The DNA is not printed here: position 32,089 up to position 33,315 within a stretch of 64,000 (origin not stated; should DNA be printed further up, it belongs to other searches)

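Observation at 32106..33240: AT-rich 1-kb island with a single orphan gene, inserted between sat and glmM and bracketed by a perfect 25-bp direct repeat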

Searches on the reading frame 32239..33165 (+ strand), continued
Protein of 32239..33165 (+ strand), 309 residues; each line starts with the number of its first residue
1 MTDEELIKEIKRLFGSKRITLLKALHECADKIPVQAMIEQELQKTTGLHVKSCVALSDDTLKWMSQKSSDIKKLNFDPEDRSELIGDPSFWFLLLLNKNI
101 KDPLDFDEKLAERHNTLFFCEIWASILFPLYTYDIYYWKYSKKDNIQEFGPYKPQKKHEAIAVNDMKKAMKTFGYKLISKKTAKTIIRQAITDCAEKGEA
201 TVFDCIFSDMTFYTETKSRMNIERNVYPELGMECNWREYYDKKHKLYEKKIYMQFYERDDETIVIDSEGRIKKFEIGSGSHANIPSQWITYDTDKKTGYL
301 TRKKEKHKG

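Call 61: find_related_loci(query=A4, collection=metagenome_contigs, flank=5000)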
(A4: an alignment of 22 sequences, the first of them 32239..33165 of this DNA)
Query A4 (309 aa) in metagenome_contigs; peptide patterns used: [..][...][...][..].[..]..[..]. (x = any residue, [..] = any of these).
76 stretches matched a pattern; 8 encode a relative of the query (tblastn E <= 1e-3); 8 distinct loci.
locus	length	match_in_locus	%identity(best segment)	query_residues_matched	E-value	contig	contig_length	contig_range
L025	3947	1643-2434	32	3-276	6e-40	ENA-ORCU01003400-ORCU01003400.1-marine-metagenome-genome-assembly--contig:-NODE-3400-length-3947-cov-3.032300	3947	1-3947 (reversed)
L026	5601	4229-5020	32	3-276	6e-40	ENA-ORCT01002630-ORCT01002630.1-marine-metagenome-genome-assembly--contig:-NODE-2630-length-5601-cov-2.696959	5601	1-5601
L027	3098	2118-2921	29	1-276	4e-26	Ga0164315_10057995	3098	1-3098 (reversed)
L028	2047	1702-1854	35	160-209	3e-6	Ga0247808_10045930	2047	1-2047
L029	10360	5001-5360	26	92-211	6e-6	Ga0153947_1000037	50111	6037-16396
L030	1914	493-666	26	152-209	8e-6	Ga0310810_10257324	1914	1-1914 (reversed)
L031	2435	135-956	30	122-210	2e-5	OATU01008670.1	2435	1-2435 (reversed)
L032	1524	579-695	33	171-209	4e-5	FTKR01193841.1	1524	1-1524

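Call 67: search_protein_families(library=pfam, proteins=[L029:4445-4714:+, L029:5573-5818:+, L029:5822-6064:+, L029:6280-6546:+, L029:6568-6960:+, L029:2187-2621:+, L029:3508-4080:+, L029:4785-5369:+, L022:4211-4645:+, L022:3007-4218:+], max_evalue=0.1)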
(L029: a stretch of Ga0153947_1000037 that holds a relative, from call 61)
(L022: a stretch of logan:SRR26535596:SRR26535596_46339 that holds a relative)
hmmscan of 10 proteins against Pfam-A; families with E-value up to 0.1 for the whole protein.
L029:4445-4714:+ (90 aa): 1 family
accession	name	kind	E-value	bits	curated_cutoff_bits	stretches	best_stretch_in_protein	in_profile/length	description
PF19980.4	DUF6416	-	0.032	15.2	27.1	1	23-58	41-77/100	Family of unknown function (DUF6416)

L029:5573-5818:+ (82 aa): 0 families

L029:5822-6064:+ (81 aa): 2 families
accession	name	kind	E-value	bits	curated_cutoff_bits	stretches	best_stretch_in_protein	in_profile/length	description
PF20092.4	DUF6483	-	0.012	16.5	24.1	1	23-58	67-104/119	Family of unknown function (DUF6483)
PF12174.13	RST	-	0.036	14.4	22.7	1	38-53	44-59/67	RCD1-SRO-TAF4 (RST) plant domain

L029:6280-6546:+ (89 aa): 0 families

L029:6568-6960:+ (131 aa): 1 family
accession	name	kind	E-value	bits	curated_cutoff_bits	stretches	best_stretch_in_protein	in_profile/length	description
PF10962.13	DUF2764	-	0.031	14.4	24.1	1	43-117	101-163/271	Protein of unknown function (DUF2764)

L029:2187-2621:+ (145 aa): 1 family
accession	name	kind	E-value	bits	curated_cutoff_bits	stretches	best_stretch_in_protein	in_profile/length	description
PF11280.13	DUF3081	-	0.051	13.8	25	0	25-54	25-54/77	Protein of unknown function (DUF3081)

L029:3508-4080:+ (191 aa): 1 family
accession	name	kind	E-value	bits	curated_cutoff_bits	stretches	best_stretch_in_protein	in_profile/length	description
PF02371.22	Transposase_20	-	2e-17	63.8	21.3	1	53-131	3-81/87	Transposase IS116/IS110/IS902 family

L029:4785-5369:+ (195 aa): 1 family
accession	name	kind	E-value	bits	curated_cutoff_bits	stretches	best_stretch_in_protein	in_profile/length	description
PF18714.6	PI-TkoII_IV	-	0.019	15.1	25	1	102-167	40-105/150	DNA polymerase II intein Domain IV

L022:4211-4645:+ (145 aa): 0 families

L022:3007-4218:+ (404 aa): 6 families
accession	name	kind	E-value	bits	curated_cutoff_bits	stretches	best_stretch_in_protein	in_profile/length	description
PF13304.12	AAA_21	-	3.6e-32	113.1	27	1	49-337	3-304/304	AAA domain, putative AbiEii toxin, Type IV TA system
PF02463.25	SMC_N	-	4.9e-05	23.3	40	1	46-336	25-202/220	RecF/RecN/SMC N terminal domain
PF13175.12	AAA_15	-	0.00043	20.5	32.1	0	49-172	27-113/374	AAA ATPase domain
PF00004.35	AAA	-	0.041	14.8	21.2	0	292-344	58-121/131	ATPase family associated with various cellular activities (AAA)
PF13401.12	AAA_22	-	0.062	14.1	27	0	283-332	73-124/130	AAA domain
PF13479.12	AAA_24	-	0.062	13.6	27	0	47-88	4-42/195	AAA domain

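Call 68: list_cluster_members(proteins=[P0001, P0007, P0008, P0009, P0010, P0053, P0058, P0060, P0062, P0052])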
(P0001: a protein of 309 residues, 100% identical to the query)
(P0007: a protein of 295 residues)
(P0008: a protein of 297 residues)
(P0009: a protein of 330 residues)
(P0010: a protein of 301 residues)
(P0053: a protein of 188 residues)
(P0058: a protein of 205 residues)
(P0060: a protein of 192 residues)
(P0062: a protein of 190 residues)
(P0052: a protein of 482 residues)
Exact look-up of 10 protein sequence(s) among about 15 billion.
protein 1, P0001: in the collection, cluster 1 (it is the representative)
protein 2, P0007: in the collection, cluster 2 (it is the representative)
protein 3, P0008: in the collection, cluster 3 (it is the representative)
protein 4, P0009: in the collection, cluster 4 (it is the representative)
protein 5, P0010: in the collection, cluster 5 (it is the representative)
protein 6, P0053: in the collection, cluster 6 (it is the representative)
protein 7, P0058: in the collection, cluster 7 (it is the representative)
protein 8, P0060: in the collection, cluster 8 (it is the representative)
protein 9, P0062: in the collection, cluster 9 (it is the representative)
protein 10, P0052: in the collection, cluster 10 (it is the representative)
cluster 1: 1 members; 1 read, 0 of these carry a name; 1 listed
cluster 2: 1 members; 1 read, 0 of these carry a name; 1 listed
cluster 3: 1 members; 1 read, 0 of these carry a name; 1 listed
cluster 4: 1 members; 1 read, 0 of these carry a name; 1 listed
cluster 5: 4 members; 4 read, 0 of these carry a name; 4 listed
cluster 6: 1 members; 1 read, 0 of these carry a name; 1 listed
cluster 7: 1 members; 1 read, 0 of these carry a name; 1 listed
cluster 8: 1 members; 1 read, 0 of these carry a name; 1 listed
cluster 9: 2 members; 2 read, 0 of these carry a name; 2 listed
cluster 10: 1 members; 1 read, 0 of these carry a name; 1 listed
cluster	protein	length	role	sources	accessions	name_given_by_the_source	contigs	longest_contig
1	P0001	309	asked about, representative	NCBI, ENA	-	-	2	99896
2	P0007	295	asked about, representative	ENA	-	-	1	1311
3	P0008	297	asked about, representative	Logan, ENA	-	-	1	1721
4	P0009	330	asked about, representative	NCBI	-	-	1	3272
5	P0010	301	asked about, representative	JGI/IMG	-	-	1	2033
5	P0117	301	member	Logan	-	-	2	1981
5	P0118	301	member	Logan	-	-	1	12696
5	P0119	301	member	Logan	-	-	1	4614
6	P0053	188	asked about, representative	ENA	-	-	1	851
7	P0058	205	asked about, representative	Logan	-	-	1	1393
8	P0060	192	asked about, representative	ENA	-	-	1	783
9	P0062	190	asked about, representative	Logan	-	-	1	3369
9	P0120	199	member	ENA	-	-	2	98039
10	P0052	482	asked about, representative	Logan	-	-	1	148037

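Call 69: find_encoding_contigs(protein=P0118, flank=5000, max_places=3)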
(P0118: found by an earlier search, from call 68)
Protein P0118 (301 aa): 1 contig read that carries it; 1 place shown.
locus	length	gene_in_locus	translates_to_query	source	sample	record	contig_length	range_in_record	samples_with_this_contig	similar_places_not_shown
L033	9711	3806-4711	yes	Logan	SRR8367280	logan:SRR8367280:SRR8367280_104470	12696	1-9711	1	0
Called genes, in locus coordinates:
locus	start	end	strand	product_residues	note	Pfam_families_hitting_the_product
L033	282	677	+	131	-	-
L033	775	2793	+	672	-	PF00999:Na_H_Exchanger, PF02254:TrkA_N, PF02080:TrkA_C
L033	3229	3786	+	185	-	PF05118:Asp_Arg_Hydrox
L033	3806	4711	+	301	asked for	-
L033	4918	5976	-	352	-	PF09554:RE_HaeII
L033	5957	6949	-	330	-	PF00145:DNA_methylase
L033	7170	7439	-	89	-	-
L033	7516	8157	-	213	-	-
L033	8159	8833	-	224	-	PF00072:Response_reg (weak)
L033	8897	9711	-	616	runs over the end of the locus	PF00512:HisKA (weak), PF02518:HATPase_c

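Call 70: find_encoding_contigs(protein=P0120, flank=6000, max_places=3)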
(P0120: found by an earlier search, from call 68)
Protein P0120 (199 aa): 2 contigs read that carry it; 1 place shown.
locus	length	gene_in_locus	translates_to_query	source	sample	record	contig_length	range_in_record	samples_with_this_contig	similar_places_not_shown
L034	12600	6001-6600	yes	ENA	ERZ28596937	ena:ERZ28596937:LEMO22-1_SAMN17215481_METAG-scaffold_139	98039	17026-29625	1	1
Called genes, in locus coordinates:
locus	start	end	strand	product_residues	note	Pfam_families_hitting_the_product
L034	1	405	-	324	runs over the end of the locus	PF03881:Fructosamin_kin, PF01636:APH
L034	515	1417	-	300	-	PF01022:HTH_5, PF12840:HTH_20 (weak)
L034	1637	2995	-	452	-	-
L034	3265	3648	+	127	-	PF18029:Glyoxalase_6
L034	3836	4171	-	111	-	PF03992:ABM (weak)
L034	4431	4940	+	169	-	-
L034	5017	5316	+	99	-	-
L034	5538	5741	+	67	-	PF09234:DUF1963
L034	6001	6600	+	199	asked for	-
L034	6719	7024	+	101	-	-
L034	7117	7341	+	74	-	PF24024:DUF7336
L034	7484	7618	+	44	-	-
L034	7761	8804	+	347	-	PF07827:KNTase_C (weak)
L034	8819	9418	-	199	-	PF19789:DUF6273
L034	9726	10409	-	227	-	PF05724:TPMT (faint), PF13489:Methyltransf_23, PF03848:TehB (weak), PF13847:Methyltransf_31, PF08241:Methyltransf_11, PF08242:Methyltransf_12, PF13649:Methyltransf_25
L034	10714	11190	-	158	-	PF18616:CdiI_3 (weak)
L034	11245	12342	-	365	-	PF01966:HD, PF05257:CHAP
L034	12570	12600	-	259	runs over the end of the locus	PF11139:SfLAP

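Call 75: search_protein_families(library=pfam, proteins=[L027:3-695:+, L027:818-1369:+, L027:1603-2013:+, L034:4431-4937:+, L034:5017-5313:+, L034:5538-5738:+, L034:6719-7021:+, L034:7117-7338:+, L034:7761-8801:+, L034:10714-11187:-], max_evalue=0.05)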
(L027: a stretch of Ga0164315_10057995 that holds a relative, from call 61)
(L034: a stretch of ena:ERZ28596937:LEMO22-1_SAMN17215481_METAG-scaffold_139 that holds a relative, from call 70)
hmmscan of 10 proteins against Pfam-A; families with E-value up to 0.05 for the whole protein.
L027:3-695:+ (230 aa): 1 family
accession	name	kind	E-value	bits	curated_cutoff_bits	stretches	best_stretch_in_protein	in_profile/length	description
PF20155.4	TMP_3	-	0.0088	16.2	41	1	123-156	121-155/192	Tape measure protein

L027:818-1369:+ (184 aa): 0 families

L027:1603-2013:+ (137 aa): 1 family
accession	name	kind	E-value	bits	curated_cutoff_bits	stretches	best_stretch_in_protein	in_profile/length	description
PF13167.11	GTP-bdg_N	-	2.7e-12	47.5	25.4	1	83-131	29-77/89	GTP-binding GTPase N-terminal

L034:4431-4937:+ (169 aa): 0 families

L034:5017-5313:+ (99 aa): 1 family
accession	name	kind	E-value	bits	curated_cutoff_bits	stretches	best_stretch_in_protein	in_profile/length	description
PF15565.11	Imm30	-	0.00028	21.4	27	1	30-57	71-98/98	Immunity protein 30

L034:5538-5738:+ (67 aa): 1 family
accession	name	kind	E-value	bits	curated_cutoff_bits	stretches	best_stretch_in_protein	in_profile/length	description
PF09234.15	DUF1963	-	6.5e-24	85.9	23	1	2-66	150-216/216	Domain of unknown function (DUF1963)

L034:6719-7021:+ (101 aa): 0 families

L034:7117-7338:+ (74 aa): 1 family
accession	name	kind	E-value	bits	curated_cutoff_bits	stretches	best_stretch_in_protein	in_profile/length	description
PF24024.1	DUF7336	-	1.7e-13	50.6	25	1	3-67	2-60/60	Domain of unknown function (DUF7336)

L034:7761-8801:+ (347 aa): 3 families
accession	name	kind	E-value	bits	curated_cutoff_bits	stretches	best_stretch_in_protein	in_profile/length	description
PF18765.7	Polbeta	-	0.0024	18.5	26.9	1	13-56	5-47/93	Polymerase beta, Nucleotidyltransferase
PF24254.1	DUF7455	-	0.031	14.2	27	0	92-124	22-53/54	Domain of unknown function (DUF7455)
PF22600.2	MTPAP-like_central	-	0.033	14.7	27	0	11-52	29-69/139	Poly(A) RNA polymerase, mitochondrial-like, central palm domain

L034:10714-11187:- (157 aa): 1 family
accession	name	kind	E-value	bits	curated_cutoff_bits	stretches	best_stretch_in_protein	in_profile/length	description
PF18616.6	CdiI_3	-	2.1e-07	31.3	28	1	47-121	15-89/95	CDI immunity proteins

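Call 76: find_encoding_contigs(protein=P0052, flank=6000, max_places=2)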
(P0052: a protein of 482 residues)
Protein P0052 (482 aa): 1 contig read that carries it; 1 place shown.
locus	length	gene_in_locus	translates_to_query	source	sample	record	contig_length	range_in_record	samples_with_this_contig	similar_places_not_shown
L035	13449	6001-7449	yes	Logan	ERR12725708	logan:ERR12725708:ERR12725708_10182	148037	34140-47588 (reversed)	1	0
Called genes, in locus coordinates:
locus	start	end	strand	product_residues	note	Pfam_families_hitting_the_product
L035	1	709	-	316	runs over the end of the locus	-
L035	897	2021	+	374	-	PF13646:HEAT_2 (faint)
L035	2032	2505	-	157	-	PF18962:Por_Secre_tail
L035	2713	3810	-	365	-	PF07602:DUF1565 (faint), PF22842:Pel9A-like_beta_helix, PF05048:NosD (weak), PF13229:Beta_helix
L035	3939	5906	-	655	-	PF01839:FG-GAP (faint), PF13517:FG-GAP_3, PF18962:Por_Secre_tail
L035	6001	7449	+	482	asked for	PF13302:Acetyltransf_3, PF13420:Acetyltransf_4 (faint), PF00583:Acetyltransf_1 (weak), PF13523:Acetyltransf_8 (weak)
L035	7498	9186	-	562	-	-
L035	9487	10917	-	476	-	PF00067:p450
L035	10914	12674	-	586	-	PF00355:Rieske, PF00067:p450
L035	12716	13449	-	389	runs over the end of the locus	PF22481:DUF6985, PF13637:Ank_4 (faint)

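Call 77: find_encoding_contigs(protein=P0009, flank=4000, max_places=2)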
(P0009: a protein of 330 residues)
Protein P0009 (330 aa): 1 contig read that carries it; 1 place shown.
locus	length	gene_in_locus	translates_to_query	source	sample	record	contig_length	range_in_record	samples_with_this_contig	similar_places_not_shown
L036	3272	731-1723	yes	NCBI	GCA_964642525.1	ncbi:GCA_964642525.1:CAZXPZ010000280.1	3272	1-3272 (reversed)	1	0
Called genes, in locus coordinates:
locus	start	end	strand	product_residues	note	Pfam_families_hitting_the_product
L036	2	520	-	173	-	?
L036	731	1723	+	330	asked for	-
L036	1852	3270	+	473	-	?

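Call 86: search_protein_families(library=ncbifam, alignment_id=A3, max_evalue=0.01)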
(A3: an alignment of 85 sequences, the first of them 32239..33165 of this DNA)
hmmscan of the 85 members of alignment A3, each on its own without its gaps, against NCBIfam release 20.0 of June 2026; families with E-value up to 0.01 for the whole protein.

A. member 1, window:32239-33165:+ (309 aa): 1 family
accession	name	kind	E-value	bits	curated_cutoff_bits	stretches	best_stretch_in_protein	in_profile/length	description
TIGR02765.1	crypto_DASH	subfamily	2.7e-05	23.2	317.05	1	125-226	27-121/431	DASH family cryptochrome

B. families by the number of members that match (of 85 scanned): 11 families
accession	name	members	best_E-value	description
NF008072.0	PRK10809.1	1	1.1e-09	ribosomal protein S5-alanine N-acetyltransferase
NF011709.0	PRK15130.1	1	8.5e-08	spermidine N1-acetyltransferase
TIGR02765.1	crypto_DASH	1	2.7e-05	DASH family cryptochrome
NF000225.3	AAC_6p_Strep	1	4.2e-05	aminoglycoside 6'-N-acetyltransferase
TIGR02406.1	ectoine_EctA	1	9.9e-05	diaminobutyrate acetyltransferase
NF040504.1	resist_ArsN1b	1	0.0022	arsinothricin resistance N-acetyltransferase ArsN1 family B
NF040503.1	resist_ArsN1a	1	0.0025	arsinothricin resistance N-acetyltransferase ArsN1 family A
NF006272.1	PRK08432.1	1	0.0033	flagellar motor switch protein FliY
NF050032.1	Rv1733c_fam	1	0.0035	Rv1733c family protein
TIGR00392.1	ileS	1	0.0078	isoleucine--tRNA ligase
NF002035.0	PRK00865.1-3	1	0.0098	glutamate racemase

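Call 94: search_protein_families(library=pfam, proteins=[L028:1249-1872:+, L030:109-675:+, L032:21-725:+, L029:4785-5369:+, L031:36-1010:+, P0053, P0058, P0060, P0120, P0080], max_evalue=10)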
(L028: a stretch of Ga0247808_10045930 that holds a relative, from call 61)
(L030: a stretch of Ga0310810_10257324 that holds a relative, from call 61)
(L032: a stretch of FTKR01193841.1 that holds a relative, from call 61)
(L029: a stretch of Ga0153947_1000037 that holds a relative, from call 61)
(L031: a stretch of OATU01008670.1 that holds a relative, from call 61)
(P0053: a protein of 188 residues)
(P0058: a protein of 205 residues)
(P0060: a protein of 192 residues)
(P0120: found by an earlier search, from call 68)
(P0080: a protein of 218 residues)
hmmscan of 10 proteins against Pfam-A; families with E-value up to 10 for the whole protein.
L028:1249-1872:+ (208 aa): 1 family
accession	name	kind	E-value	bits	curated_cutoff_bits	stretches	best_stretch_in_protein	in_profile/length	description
PF21934.1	Yop-YscD_ppl_3rd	-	0.19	12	24.3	1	45-67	37-59/64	YscD/CdsD-like Bon-like domain 3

L030:109-675:+ (189 aa): 0 families

L032:21-725:+ (235 aa): 0 families

L029:4785-5369:+ (195 aa): 1 family
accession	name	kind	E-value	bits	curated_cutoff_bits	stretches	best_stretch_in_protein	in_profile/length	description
PF18714.6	PI-TkoII_IV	-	0.019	15.1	25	1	102-167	40-105/150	DNA polymerase II intein Domain IV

L031:36-1010:+ (325 aa): 1 family
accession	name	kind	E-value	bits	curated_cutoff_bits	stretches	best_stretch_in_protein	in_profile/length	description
PF08823.16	PG_binding_2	-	0.011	16.4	21.1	1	257-274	14-31/74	Putative peptidoglycan binding domain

P0053 (188 aa): 0 families

P0058 (205 aa): 2 families
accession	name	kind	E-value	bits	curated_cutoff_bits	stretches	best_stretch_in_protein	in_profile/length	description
PF19672.4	DUF6175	-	0.037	13.6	23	1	128-167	24-63/293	Family of unknown function (DUF6175)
PF24483.1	DUF7582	-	0.051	13.3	27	1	18-86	62-130/200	Domain of unknown function (DUF7582)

P0060 (192 aa): 0 families

P0120 (199 aa): 1 family
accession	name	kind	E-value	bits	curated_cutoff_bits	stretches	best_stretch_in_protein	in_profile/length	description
PF05062.17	RICH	-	0.2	12.4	23.2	1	28-62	44-80/82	RICH domain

P0080 (218 aa): 0 families

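Call 102: search_dna_similar(query=window:32239-33165:+, collection=plasmids, mode=protein, max_evalue=0.001)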
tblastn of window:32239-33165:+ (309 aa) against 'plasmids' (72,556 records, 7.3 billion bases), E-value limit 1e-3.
No match.

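Call 103: search_dna_similar(query=window:32239-33165:+, collection=phages, mode=protein, max_evalue=0.001)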
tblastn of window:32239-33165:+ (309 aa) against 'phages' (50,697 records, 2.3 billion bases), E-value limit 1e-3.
No match.
